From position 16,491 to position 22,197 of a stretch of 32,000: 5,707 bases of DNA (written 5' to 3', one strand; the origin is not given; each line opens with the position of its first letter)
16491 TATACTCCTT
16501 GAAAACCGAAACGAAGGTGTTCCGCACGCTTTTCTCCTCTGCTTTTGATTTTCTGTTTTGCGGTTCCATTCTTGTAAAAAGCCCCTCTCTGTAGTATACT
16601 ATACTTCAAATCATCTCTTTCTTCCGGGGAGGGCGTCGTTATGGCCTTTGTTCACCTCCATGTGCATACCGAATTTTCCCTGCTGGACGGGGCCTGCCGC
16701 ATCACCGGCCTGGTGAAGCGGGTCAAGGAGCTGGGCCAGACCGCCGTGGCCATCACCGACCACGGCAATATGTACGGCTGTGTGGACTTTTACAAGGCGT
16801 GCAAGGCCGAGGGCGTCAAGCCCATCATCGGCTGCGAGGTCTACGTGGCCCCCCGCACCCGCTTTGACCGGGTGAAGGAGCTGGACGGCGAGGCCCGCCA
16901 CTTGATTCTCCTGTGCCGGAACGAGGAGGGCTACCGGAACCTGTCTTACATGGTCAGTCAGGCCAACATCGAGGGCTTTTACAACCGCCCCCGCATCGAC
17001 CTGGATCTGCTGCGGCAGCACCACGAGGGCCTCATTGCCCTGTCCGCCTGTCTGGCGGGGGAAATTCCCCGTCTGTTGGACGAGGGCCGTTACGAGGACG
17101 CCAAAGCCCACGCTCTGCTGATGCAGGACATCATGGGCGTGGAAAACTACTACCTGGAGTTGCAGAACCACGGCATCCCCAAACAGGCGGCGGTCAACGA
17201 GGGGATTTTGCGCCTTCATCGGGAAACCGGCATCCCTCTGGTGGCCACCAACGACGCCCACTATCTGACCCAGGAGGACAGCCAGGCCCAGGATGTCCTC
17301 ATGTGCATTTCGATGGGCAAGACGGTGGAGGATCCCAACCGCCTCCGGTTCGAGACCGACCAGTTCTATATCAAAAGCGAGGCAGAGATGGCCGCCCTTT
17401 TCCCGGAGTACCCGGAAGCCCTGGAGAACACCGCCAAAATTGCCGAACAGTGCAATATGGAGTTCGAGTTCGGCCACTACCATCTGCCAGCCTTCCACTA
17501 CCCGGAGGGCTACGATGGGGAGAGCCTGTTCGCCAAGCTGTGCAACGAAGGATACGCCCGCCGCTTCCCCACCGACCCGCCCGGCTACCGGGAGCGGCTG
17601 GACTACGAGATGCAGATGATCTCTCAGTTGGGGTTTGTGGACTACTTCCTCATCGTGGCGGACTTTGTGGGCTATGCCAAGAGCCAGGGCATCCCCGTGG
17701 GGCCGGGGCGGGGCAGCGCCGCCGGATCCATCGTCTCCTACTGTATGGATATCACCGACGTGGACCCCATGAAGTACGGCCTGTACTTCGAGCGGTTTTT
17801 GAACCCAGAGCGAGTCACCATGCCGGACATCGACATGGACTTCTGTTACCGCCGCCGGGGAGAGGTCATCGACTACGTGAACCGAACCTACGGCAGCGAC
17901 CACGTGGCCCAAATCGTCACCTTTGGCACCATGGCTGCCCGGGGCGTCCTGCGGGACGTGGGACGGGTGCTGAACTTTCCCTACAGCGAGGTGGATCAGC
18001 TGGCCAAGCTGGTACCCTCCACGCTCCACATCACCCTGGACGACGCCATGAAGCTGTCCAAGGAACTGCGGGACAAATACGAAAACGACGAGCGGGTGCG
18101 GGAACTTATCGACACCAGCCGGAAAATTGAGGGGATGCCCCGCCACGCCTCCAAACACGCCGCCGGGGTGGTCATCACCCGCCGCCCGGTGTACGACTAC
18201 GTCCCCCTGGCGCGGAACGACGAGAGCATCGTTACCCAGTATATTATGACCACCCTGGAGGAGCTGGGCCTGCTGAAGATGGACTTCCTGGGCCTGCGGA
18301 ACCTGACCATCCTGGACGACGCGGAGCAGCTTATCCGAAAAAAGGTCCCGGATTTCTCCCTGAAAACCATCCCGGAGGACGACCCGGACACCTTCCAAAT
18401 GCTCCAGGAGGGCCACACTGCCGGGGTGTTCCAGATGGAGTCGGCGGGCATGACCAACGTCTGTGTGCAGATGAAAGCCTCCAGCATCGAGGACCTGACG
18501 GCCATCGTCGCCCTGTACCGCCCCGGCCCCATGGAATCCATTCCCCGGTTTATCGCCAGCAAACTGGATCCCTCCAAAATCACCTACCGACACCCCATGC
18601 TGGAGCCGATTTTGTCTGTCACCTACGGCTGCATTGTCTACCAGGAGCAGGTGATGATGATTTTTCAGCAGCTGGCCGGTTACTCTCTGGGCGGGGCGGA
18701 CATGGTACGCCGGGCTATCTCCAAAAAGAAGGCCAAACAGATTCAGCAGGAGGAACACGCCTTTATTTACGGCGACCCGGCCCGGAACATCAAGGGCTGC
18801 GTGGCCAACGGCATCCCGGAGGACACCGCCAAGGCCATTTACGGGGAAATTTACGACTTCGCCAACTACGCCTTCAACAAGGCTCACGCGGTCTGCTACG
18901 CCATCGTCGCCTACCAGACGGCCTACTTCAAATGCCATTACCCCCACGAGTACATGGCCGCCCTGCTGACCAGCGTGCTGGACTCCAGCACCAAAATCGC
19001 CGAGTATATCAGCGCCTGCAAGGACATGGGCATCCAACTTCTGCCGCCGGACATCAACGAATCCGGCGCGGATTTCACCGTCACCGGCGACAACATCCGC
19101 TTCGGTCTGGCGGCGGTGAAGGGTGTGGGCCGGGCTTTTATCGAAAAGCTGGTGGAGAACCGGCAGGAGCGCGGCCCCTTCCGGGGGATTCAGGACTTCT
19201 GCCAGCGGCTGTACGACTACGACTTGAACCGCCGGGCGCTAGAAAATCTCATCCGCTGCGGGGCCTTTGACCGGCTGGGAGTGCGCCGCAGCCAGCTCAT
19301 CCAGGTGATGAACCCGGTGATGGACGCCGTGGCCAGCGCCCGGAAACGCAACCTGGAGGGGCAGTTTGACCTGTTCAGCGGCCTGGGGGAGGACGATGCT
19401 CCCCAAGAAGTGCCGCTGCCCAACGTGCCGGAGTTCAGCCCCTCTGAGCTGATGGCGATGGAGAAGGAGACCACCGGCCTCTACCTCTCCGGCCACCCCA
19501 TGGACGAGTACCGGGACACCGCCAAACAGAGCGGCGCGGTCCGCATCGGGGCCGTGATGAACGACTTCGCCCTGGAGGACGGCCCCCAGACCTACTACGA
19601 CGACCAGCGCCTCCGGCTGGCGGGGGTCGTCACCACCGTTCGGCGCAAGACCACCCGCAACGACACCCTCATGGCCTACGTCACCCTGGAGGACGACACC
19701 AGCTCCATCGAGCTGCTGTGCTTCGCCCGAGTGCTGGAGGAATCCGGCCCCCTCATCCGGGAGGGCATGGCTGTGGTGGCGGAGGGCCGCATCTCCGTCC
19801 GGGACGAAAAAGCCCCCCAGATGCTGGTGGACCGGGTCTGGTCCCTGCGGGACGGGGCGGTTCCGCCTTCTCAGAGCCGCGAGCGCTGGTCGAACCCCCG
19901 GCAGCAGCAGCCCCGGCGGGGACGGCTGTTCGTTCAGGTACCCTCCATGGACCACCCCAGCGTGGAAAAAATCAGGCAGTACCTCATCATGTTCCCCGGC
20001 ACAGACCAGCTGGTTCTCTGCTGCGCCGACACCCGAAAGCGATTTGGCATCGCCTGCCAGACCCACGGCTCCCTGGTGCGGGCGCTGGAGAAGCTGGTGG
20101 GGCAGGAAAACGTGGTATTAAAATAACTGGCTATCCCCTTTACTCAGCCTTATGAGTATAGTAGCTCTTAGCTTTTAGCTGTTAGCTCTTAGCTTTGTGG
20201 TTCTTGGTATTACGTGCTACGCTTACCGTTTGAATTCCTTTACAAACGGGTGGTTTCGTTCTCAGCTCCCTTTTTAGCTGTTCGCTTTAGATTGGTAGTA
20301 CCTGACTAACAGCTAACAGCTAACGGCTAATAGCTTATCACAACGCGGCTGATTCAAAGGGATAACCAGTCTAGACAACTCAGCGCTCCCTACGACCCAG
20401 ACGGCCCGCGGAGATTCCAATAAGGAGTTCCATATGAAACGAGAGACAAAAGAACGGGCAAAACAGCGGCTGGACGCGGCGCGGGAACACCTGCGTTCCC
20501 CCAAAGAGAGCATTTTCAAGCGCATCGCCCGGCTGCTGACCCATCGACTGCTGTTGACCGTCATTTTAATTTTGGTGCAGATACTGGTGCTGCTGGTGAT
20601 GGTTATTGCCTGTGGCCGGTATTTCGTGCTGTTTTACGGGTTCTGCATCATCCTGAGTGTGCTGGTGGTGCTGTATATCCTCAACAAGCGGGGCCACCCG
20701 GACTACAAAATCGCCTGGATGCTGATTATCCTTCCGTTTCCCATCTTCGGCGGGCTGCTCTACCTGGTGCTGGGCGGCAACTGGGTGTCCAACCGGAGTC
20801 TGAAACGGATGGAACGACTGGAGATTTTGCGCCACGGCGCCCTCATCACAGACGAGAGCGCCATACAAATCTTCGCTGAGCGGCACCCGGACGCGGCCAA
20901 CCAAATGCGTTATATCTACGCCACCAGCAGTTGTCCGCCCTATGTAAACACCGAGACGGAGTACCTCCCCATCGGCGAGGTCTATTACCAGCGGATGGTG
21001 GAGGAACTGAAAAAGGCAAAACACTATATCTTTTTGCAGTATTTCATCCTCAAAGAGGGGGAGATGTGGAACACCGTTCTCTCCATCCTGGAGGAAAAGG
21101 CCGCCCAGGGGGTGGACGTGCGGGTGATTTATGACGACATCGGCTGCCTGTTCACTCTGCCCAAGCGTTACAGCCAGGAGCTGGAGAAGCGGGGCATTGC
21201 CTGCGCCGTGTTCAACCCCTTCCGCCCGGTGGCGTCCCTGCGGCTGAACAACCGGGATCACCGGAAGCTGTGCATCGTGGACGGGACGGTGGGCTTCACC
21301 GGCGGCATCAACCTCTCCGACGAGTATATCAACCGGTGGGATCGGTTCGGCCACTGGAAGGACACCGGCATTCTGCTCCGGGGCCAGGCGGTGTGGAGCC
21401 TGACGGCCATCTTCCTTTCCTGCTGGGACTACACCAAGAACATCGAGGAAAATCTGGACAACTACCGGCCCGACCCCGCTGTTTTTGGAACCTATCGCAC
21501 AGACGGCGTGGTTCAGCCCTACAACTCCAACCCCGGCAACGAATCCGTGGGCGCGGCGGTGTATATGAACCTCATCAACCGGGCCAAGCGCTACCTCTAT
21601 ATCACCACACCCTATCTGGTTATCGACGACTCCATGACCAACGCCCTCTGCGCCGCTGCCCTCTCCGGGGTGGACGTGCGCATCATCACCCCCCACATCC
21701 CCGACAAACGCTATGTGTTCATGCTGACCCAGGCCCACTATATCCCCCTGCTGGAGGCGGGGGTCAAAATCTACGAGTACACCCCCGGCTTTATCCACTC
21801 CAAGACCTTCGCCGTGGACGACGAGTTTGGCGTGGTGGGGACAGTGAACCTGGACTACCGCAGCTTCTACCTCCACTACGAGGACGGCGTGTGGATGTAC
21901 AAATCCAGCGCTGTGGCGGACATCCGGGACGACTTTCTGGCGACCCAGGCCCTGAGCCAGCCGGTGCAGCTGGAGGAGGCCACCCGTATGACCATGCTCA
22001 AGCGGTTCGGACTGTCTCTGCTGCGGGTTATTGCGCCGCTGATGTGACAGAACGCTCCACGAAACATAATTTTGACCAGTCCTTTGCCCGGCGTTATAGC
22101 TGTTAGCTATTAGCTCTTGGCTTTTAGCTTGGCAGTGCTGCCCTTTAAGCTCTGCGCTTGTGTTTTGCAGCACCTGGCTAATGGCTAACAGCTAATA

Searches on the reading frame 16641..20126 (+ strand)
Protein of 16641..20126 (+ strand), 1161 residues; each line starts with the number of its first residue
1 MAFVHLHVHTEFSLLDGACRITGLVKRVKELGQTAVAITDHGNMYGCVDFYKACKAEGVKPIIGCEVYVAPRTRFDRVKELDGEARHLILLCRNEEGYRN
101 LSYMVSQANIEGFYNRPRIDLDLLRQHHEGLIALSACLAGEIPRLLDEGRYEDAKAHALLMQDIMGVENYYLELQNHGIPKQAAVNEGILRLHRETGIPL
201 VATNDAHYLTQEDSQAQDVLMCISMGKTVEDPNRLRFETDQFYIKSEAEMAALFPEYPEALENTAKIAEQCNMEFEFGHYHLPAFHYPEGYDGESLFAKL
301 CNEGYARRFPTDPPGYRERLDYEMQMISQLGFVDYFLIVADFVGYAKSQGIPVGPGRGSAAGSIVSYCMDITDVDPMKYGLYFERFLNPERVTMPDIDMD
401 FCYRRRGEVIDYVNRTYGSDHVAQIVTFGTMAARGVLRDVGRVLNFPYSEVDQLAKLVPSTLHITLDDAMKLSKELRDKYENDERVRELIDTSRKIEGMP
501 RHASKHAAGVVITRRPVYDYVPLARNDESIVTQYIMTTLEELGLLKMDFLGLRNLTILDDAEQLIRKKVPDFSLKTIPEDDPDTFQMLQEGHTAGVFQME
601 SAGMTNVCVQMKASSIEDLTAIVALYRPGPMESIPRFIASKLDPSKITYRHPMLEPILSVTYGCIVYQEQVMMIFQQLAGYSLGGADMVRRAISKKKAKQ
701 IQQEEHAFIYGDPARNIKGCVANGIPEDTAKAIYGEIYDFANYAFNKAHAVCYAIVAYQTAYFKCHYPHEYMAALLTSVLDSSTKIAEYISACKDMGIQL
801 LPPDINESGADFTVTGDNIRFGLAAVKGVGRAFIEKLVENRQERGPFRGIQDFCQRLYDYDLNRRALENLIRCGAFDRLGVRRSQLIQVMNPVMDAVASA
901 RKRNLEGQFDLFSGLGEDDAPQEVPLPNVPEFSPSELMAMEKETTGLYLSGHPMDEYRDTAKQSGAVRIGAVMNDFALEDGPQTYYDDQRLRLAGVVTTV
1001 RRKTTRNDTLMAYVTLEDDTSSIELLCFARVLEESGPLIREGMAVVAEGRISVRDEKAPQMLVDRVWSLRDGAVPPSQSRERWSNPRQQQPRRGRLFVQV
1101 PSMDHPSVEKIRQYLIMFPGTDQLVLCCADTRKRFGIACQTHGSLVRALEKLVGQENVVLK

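Call 81: search_protein_families(library=pfam, proteins=[window:16641-20126:+], max_evalue=0.001)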
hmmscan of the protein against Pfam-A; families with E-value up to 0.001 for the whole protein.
window:16641-20126:+ (1161 aa): 6 families
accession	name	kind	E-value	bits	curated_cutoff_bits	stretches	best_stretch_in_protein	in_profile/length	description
PF07733.18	DNA_pol3_alpha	-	3.3e-102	342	23.9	1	297-551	3-260/260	Bacterial DNA polymerase III alpha NTPase domain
PF02811.25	PHP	-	6.2e-60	202.7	26.4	1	5-177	1-164/164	PHP domain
PF17657.6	DNA_pol3_finger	-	7.6e-56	188.4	22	1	554-711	1-161/166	Bacterial DNA polymerase III alpha subunit finger domain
PF14579.12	HHH_6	-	1.3e-31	109.1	25.6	1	797-886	1-90/90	Helix-hairpin-helix motif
PF01336.31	tRNA_anti-codon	-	3.8e-10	40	27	1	992-1066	2-72/75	OB-fold nucleic acid binding domain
PF13742.12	tRNA_anti_2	-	2e-05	25.1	27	1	992-1063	23-91/95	OB-fold nucleic acid binding domain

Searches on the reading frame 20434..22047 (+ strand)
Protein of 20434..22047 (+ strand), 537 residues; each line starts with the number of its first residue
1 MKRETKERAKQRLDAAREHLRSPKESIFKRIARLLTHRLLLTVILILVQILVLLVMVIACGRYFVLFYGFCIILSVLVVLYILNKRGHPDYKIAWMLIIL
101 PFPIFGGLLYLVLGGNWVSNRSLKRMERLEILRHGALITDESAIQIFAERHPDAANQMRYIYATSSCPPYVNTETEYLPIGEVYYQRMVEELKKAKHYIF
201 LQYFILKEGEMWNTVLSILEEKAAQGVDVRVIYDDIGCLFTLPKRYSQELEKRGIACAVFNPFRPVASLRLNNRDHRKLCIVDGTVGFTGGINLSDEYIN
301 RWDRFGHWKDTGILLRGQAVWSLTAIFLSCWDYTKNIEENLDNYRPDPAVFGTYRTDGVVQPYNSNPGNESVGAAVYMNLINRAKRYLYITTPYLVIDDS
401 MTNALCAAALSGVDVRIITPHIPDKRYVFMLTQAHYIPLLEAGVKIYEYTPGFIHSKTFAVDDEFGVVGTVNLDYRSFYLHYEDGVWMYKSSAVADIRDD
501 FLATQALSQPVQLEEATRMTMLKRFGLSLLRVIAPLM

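Call 81: search_protein_families(library=pfam, proteins=[window:20434-22047:+], max_evalue=0.001)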
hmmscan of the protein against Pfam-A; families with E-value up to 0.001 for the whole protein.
window:20434-22047:+ (537 aa): 3 families
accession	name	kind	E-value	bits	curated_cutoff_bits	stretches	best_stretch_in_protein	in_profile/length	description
PF13091.12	PLDc_2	-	3.1e-40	137.5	27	2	378-501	2-128/132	PLD-like domain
PF00614.28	PLDc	-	2.4e-12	46.7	21.9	2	272-298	2-28/28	Phospholipase D Active site motif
PF13396.11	PLDc_N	-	7.6e-10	39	23.3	1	73-114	1-41/42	Phospholipase_D-nuclease N-terminal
